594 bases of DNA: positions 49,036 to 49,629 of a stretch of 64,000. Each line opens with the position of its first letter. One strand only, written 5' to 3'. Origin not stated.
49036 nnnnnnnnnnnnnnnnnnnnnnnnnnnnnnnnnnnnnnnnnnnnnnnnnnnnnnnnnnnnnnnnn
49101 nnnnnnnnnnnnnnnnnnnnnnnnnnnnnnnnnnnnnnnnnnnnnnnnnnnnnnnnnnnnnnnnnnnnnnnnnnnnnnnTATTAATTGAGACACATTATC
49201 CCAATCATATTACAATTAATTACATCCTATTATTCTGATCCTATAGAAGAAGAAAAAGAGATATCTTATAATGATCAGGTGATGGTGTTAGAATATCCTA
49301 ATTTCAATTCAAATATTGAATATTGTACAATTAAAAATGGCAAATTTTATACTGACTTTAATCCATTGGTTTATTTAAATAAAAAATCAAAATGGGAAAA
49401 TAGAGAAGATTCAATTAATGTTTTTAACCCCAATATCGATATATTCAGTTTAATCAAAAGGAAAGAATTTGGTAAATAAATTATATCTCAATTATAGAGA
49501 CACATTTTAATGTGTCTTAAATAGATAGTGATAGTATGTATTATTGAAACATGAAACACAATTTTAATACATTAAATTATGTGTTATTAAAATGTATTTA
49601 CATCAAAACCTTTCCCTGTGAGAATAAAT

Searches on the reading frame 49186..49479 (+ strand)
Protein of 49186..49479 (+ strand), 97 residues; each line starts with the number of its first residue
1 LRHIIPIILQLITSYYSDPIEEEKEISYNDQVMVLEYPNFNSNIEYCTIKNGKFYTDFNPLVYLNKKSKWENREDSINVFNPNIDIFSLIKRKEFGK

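Call 49: search_protein_families(library=pfam, proteins=[window:49186-49479:+], max_evalue=0.00001)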
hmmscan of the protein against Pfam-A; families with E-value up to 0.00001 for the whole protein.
window:49186-49479:+ (97 aa): 0 families

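Call 83: find_encoding_contigs(protein=window:49186-49479:+, flank=10000, max_places=10)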
Protein window:49186-49479:+ (97 aa): 12 contigs read that carry it; 3 places shown.
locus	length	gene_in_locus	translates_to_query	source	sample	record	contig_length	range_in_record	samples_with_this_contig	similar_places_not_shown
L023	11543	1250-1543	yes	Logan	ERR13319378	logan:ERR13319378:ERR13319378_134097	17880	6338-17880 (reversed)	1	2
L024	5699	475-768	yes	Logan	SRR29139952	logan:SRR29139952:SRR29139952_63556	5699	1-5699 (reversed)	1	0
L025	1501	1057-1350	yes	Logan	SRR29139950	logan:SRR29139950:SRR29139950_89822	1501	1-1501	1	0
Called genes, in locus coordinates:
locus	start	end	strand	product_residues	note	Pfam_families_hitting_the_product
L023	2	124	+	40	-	?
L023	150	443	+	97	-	-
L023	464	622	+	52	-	-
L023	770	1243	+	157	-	-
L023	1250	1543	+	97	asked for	-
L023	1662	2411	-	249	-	PF23023:Anti-Pycsar_Apyc1, PF00753:Lactamase_B, PF12706:Lactamase_B_2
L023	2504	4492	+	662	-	PF00246:Peptidase_M14, PF24827:AstE_AspA_cat (weak), PF13620:CarboxypepD_reg (weak), PF13715:CarbopepD_reg_2 (weak), PF00404:Dockerin_1 (weak)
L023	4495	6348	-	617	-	PF18962:Por_Secre_tail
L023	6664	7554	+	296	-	PF00669:Flagellin_N, PF00700:Flagellin_C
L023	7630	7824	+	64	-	PF12728:HTH_17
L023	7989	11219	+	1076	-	PF05547:Peptidase_M6, PF13570:Beta-prop_ACSF4, PF13517:FG-GAP_3, PF14783:BBS2_Mid (faint), PF25292:Beta-prop_CGLA (faint), PF13570:Beta-prop_ACSF4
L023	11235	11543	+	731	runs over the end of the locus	PF00403:HMA, PF00122:E1-E2_ATPase, PF00702:Hydrolase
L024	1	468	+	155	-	?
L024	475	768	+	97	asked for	-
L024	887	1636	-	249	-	PF23023:Anti-Pycsar_Apyc1, PF00753:Lactamase_B, PF12706:Lactamase_B_2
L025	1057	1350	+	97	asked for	-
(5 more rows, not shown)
